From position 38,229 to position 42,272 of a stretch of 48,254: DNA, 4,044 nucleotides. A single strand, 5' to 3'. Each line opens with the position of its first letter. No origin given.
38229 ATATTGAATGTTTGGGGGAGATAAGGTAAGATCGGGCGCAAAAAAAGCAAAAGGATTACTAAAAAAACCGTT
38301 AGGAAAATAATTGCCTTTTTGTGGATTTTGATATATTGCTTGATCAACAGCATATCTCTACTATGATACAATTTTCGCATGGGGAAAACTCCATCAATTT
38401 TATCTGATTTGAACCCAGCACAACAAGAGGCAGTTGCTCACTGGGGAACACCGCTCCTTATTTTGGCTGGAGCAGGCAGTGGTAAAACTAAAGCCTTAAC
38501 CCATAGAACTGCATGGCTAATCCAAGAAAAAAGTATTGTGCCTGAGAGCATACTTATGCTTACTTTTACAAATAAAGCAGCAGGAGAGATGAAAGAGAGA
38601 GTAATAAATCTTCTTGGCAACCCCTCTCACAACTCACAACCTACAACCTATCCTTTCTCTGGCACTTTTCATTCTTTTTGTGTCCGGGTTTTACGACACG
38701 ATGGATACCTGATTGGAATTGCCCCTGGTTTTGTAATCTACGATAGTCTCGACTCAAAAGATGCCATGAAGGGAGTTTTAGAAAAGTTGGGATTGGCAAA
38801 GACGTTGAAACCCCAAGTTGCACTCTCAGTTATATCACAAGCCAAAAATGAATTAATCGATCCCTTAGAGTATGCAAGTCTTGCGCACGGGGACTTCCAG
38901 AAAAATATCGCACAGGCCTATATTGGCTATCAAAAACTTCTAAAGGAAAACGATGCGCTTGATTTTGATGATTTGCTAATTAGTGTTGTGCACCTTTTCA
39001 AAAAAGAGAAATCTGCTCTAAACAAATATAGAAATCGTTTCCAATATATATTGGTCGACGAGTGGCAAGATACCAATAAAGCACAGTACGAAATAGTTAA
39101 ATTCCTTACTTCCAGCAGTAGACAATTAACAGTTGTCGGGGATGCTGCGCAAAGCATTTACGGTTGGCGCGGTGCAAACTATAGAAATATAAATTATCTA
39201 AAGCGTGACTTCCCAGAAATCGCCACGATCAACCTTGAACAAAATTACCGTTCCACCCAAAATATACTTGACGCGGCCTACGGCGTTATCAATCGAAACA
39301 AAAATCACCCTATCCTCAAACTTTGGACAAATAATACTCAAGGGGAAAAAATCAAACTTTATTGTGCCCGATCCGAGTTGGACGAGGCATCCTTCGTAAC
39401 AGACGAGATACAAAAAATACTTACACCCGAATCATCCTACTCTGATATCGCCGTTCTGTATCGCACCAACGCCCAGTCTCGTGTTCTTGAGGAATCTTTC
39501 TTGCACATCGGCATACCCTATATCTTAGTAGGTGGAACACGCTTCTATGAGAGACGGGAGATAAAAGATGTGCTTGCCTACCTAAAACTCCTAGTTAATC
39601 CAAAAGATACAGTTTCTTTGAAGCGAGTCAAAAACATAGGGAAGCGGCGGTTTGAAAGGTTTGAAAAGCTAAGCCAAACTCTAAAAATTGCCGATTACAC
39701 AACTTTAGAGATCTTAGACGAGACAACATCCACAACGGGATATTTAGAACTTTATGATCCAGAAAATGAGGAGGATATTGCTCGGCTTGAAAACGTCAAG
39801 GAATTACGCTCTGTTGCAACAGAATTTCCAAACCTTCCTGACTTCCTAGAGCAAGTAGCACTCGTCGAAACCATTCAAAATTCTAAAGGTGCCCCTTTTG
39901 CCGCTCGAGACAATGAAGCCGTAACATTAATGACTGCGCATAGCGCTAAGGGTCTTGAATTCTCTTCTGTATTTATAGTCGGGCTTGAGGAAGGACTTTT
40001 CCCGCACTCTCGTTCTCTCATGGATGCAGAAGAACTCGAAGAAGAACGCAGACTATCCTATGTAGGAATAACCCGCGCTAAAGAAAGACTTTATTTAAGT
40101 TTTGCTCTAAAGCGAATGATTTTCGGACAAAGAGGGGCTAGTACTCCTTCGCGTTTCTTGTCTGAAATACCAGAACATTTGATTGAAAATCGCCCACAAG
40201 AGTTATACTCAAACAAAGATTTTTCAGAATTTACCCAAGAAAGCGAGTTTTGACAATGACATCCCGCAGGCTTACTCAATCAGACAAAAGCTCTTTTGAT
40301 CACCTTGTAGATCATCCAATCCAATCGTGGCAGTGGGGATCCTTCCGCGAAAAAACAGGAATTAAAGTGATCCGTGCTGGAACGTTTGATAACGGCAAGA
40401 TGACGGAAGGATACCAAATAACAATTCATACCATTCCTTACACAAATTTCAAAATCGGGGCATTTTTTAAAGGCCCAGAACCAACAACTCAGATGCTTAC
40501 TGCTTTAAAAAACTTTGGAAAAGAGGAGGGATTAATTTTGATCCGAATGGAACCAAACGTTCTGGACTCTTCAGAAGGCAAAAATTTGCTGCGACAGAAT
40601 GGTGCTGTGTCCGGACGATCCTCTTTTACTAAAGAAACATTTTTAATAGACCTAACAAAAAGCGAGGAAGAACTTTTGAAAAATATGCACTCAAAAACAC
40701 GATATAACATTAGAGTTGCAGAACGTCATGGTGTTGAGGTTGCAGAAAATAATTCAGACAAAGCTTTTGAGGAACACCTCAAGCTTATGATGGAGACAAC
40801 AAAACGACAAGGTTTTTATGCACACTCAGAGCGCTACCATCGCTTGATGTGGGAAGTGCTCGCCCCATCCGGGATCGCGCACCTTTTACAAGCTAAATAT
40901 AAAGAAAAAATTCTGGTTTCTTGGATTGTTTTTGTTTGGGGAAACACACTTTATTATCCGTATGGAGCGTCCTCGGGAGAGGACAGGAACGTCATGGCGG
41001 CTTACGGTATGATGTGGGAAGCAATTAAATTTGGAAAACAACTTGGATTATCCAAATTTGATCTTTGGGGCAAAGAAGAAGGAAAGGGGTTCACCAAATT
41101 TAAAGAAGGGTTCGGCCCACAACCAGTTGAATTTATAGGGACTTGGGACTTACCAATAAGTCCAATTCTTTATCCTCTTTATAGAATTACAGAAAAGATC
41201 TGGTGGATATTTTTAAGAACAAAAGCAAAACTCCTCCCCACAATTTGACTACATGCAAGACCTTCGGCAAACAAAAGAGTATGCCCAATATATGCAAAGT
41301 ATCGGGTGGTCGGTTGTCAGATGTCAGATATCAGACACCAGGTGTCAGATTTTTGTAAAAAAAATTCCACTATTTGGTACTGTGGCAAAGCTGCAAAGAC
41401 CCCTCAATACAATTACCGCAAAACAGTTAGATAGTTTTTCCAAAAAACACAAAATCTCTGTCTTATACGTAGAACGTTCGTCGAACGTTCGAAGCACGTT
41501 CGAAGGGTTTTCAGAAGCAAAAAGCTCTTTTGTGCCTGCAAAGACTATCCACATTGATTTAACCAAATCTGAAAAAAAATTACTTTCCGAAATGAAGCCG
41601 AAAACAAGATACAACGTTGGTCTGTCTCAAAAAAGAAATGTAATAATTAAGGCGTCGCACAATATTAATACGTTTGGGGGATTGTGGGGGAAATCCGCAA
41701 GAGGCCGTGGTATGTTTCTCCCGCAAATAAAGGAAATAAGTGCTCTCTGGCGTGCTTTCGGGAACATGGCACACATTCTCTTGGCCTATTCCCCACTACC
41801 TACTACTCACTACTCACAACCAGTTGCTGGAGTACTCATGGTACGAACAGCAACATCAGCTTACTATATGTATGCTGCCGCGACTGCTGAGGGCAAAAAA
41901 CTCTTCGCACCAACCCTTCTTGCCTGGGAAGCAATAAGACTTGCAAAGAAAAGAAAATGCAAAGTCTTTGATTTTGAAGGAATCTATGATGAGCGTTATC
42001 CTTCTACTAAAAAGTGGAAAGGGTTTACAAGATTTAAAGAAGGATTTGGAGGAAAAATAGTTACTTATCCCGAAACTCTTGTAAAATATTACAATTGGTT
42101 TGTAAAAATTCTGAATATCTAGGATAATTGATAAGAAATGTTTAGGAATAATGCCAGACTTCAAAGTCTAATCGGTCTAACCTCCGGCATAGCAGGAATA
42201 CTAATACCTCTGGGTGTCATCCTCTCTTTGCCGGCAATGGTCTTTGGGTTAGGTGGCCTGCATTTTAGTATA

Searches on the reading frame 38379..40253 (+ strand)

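Call 8: search_protein_families(library=pfam, proteins=[window:38379-40253:+], max_evalue=0.001)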
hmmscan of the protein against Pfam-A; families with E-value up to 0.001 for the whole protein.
window:38379-40253:+ (624 aa): 6 families
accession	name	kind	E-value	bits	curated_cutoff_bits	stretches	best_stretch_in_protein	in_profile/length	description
PF00580.27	UvrD-helicase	-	8.7e-86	288.4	23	1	11-279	1-271/271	UvrD/REP helicase N-terminal domain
PF13361.12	UvrD_C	-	1.1e-72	245.8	25.6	2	284-441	1-165/350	UvrD-like helicase C-terminal domain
PF13245.12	AAA_19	-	9.5e-23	81.3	25.1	1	15-262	1-132/134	AAA domain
PF13538.12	UvrD_C_2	-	6.7e-09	35.9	27.4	1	515-573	2-51/52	UvrD-like helicase C-terminal domain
PF13604.12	AAA_30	-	2.2e-06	28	27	0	11-74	2-65/191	AAA domain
PF01443.25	Viral_helicase1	-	1.7e-05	25.2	21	0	514-572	176-225/228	Viral superfamily 1 RNA helicase core domain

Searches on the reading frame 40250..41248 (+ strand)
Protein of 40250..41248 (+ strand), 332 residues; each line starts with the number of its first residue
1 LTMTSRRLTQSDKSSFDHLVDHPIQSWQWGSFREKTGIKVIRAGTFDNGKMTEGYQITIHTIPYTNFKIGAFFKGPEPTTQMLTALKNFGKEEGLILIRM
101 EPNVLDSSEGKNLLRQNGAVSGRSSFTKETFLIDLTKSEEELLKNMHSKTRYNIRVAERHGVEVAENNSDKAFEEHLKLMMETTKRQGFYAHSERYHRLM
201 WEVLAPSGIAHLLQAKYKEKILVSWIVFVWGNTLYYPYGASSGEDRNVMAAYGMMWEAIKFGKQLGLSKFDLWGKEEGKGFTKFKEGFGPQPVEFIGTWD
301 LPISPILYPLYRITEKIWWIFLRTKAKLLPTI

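Call 8: search_protein_families(library=pfam, proteins=[window:40250-41248:+], max_evalue=0.001)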
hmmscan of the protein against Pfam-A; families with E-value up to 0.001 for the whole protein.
window:40250-41248:+ (332 aa): 2 families
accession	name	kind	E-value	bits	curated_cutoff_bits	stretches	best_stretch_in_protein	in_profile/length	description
PF02388.22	FemAB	-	2.8e-31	109.2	24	2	213-316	298-406/406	FemAB family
PF13480.13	Acetyltransf_6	-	3.1e-13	50.5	22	1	149-277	2-139/143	Acetyltransferase (GNAT) domain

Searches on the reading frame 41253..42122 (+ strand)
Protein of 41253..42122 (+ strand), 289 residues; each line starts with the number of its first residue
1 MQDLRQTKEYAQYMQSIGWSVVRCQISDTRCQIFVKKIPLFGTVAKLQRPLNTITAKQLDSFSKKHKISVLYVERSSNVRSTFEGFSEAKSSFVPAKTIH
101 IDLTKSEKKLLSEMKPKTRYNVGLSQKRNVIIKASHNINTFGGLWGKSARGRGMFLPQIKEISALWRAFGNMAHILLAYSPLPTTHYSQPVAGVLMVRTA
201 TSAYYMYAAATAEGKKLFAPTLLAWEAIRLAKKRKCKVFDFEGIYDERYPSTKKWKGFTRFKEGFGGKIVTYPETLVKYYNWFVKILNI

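Call 8: search_protein_families(library=pfam, proteins=[window:41253-42122:+], max_evalue=0.001)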
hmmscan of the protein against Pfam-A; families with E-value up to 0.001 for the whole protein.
window:41253-42122:+ (289 aa): 2 families
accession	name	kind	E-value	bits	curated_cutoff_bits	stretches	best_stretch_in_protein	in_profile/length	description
PF02388.22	FemAB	-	8.4e-19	68.1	24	1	189-273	306-386/406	FemAB family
PF13480.13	Acetyltransf_6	-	9.4e-07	29.5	22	1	188-249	81-141/143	Acetyltransferase (GNAT) domain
